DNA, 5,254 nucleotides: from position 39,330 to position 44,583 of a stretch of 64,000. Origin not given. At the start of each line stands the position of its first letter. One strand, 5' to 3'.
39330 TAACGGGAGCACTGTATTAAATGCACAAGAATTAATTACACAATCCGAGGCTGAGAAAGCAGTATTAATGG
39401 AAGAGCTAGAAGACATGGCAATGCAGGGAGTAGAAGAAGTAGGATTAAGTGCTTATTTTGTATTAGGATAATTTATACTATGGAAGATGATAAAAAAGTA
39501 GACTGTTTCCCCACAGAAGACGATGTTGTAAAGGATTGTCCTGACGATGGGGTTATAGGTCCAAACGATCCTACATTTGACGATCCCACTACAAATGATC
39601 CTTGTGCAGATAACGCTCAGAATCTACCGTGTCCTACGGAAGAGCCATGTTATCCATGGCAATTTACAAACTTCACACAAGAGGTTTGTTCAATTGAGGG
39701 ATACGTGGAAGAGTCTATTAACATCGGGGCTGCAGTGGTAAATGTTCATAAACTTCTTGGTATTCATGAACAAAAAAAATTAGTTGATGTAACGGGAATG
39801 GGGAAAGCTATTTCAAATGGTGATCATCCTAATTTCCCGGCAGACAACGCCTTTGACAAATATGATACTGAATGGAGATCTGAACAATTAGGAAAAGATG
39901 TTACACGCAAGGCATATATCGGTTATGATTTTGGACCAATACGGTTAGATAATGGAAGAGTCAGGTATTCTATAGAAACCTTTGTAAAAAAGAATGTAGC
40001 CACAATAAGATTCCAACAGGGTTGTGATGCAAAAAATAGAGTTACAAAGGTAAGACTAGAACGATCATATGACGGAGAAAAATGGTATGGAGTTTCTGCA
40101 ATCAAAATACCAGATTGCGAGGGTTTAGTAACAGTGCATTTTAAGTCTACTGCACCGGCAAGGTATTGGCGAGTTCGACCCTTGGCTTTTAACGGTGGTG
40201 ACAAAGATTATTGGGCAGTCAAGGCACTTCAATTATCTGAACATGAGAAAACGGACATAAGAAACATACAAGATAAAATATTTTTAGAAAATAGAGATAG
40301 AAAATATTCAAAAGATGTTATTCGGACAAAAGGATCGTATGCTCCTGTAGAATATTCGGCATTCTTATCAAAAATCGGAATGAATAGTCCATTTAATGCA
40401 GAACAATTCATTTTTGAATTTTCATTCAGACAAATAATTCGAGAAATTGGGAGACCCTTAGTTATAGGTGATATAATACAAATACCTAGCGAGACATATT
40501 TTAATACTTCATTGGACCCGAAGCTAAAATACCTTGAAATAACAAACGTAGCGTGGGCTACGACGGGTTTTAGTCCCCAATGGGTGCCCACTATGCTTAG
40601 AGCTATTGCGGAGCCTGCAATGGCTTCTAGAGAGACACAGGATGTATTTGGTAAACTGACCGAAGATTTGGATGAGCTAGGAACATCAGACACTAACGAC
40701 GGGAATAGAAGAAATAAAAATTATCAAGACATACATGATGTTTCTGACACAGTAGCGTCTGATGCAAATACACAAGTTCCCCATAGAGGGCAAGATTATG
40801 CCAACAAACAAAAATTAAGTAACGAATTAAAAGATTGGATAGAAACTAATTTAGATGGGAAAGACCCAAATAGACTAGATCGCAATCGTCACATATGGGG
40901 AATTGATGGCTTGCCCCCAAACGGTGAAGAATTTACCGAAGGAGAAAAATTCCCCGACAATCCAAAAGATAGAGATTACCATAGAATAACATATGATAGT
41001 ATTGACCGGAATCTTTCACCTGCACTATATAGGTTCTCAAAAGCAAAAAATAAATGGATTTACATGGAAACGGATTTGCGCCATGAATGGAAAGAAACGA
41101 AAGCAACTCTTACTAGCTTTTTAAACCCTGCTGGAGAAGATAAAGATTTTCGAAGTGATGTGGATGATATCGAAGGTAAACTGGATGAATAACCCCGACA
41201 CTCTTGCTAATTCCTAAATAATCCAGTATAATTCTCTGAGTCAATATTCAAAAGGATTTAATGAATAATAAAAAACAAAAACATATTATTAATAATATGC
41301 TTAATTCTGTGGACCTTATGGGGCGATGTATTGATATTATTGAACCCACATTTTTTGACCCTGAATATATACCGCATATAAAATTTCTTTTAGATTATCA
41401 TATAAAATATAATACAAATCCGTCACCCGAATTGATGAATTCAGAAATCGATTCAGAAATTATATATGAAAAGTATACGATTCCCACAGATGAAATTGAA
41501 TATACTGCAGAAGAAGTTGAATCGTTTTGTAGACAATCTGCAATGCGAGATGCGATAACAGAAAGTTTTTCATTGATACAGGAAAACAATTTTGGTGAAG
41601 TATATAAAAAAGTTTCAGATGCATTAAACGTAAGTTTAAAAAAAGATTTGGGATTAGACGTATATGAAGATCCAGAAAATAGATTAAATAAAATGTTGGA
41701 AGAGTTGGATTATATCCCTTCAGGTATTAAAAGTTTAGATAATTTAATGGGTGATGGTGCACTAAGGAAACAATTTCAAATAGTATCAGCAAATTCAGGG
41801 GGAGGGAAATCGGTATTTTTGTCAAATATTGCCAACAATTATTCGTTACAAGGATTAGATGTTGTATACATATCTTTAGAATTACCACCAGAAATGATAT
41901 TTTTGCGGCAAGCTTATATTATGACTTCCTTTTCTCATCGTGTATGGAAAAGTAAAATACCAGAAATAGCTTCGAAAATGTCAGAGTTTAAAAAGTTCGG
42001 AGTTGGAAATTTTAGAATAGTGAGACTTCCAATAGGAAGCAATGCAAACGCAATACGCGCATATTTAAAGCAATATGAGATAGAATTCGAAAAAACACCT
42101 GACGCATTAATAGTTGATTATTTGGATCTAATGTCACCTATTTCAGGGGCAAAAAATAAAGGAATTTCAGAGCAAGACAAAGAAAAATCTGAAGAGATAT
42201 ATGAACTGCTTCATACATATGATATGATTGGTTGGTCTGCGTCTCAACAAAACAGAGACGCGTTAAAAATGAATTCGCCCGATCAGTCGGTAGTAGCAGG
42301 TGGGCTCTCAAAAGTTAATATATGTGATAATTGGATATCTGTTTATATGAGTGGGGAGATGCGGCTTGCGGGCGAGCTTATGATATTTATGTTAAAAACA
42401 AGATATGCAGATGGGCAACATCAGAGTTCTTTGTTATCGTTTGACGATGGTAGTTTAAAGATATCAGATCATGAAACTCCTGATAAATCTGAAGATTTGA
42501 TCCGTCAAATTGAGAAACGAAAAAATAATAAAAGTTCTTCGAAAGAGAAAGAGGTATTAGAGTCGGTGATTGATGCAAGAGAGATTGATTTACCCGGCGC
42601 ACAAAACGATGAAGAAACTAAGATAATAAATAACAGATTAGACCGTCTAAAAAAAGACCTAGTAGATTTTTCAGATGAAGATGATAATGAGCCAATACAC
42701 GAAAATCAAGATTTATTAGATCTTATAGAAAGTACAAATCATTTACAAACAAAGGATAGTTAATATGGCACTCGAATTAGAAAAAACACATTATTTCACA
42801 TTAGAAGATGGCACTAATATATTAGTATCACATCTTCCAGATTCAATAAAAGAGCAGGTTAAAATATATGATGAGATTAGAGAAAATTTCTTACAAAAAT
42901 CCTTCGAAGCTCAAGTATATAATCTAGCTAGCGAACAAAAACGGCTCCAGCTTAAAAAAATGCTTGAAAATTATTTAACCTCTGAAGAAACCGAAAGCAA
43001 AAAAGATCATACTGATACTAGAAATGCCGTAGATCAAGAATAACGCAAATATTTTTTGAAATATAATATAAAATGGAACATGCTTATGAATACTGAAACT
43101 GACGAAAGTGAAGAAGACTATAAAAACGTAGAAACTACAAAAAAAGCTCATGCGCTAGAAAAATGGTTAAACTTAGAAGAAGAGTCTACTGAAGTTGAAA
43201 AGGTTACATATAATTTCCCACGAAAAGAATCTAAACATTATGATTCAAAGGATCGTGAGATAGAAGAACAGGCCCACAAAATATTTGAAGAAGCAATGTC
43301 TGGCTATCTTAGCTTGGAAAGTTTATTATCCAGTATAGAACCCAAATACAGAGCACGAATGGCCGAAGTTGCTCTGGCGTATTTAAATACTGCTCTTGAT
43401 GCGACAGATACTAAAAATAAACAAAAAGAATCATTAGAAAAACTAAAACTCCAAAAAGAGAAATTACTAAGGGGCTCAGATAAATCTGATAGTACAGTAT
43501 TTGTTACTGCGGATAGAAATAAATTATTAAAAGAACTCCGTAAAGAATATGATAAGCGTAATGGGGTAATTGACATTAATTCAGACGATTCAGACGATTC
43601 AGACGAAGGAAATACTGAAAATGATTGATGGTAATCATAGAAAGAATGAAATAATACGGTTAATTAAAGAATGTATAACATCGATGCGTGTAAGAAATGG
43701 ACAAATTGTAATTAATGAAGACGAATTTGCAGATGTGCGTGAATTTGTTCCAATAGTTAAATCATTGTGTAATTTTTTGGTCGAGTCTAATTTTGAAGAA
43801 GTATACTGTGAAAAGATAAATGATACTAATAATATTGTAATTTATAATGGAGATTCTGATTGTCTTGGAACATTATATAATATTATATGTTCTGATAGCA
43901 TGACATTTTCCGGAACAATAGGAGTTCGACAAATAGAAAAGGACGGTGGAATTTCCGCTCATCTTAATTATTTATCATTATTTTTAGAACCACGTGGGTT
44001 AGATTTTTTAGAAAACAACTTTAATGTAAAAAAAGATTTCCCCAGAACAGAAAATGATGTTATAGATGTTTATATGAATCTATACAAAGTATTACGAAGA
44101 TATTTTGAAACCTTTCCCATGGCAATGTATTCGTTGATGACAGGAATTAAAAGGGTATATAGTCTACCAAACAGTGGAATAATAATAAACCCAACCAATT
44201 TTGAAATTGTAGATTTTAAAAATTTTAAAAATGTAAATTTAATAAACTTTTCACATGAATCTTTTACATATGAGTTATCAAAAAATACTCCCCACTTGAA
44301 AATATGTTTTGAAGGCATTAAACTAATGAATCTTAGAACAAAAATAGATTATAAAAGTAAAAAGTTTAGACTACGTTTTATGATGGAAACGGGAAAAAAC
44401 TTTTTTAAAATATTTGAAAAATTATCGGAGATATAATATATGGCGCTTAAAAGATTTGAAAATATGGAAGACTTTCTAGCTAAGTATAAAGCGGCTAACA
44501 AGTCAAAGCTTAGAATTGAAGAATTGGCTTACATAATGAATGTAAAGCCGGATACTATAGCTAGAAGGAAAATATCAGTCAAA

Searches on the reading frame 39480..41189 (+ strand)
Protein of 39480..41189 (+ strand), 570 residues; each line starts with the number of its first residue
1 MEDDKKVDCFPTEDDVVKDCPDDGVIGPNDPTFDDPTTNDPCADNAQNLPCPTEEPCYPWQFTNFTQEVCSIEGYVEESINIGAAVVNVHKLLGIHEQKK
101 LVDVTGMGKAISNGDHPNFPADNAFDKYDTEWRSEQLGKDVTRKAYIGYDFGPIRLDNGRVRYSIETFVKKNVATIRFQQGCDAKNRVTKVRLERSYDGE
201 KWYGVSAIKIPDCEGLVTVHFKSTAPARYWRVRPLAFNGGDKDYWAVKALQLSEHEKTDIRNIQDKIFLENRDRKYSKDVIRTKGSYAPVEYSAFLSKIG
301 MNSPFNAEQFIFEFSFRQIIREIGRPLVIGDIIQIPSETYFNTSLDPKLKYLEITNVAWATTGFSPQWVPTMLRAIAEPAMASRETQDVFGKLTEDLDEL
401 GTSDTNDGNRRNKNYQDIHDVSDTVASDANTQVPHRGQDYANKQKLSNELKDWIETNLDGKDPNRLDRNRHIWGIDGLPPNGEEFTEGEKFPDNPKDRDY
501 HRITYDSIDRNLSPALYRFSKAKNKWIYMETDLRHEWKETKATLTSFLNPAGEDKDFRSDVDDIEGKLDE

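Call 36: search_protein_families(library=pfam, proteins=[window:39480-41189:+], max_evalue=0.01)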
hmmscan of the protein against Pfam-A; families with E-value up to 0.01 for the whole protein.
window:39480-41189:+ (570 aa): 1 family
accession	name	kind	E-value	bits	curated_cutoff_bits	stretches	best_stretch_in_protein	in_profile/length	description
PF00754.31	F5_F8_type_C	-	1.2e-07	32.3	28.2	1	110-239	4-117/127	F5/8 type C domain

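Call 37: search_protein_families(library=phrogs, proteins=[window:39480-41189:+], max_evalue=0.01)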
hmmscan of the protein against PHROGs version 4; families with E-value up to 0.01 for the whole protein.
window:39480-41189:+ (570 aa): 2 families
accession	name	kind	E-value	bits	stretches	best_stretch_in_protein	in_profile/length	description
phrog_11591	-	head and packaging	5.7e-26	92.9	2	252-437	53-244/497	virion structural protein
phrog_16038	-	unknown function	0.0032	18.7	0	353-390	5-42/115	-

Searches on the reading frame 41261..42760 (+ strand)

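Call 36: search_protein_families(library=pfam, proteins=[window:41261-42760:+], max_evalue=0.01)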
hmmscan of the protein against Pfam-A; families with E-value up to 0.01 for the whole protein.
window:41261-42760:+ (500 aa): 2 families
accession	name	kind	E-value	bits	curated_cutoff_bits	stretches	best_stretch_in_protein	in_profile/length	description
PF03796.21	DnaB_C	-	5.5e-11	42.8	27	1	152-303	2-155/255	DnaB-like helicase C terminal domain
PF06745.19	ATPase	-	6.8e-06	26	26.6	1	152-213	1-63/231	KaiC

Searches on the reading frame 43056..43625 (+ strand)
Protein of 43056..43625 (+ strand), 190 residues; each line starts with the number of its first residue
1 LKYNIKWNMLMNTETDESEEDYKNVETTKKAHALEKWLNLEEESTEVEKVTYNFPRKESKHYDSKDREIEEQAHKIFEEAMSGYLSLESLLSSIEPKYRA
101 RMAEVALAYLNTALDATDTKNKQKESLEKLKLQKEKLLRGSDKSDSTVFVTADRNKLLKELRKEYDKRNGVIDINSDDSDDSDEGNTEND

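Call 36: search_protein_families(library=pfam, proteins=[window:43056-43625:+], max_evalue=0.01)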
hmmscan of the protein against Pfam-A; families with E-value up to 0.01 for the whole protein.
window:43056-43625:+ (190 aa): 0 families

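Call 37: search_protein_families(library=phrogs, proteins=[window:43056-43625:+], max_evalue=0.01)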
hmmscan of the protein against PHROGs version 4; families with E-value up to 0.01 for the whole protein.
window:43056-43625:+ (190 aa): 1 family
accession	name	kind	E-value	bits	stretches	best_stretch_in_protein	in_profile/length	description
phrog_445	-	head and packaging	5.3e-05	24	1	29-165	3-140/143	terminase small subunit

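Call 101: search_protein_families(library=pfam, proteins=[window:43056-43625:+], max_evalue=1)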
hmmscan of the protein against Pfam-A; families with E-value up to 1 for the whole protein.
window:43056-43625:+ (190 aa): 0 families

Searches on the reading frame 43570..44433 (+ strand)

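Call 36: search_protein_families(library=pfam, proteins=[window:43570-44433:+], max_evalue=0.01)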
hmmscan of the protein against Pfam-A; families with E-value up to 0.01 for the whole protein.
window:43570-44433:+ (288 aa): 0 families

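Call 37: search_protein_families(library=phrogs, proteins=[window:43570-44433:+], max_evalue=0.01)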
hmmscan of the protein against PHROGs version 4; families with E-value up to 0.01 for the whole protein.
window:43570-44433:+ (288 aa): 2 families
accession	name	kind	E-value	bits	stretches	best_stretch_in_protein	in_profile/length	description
phrog_1613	-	tail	0.0018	19.5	1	9-79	59-126/143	tail assembly chaperone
phrog_6147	-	unknown function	0.0074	17.1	0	62-120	3-61/91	-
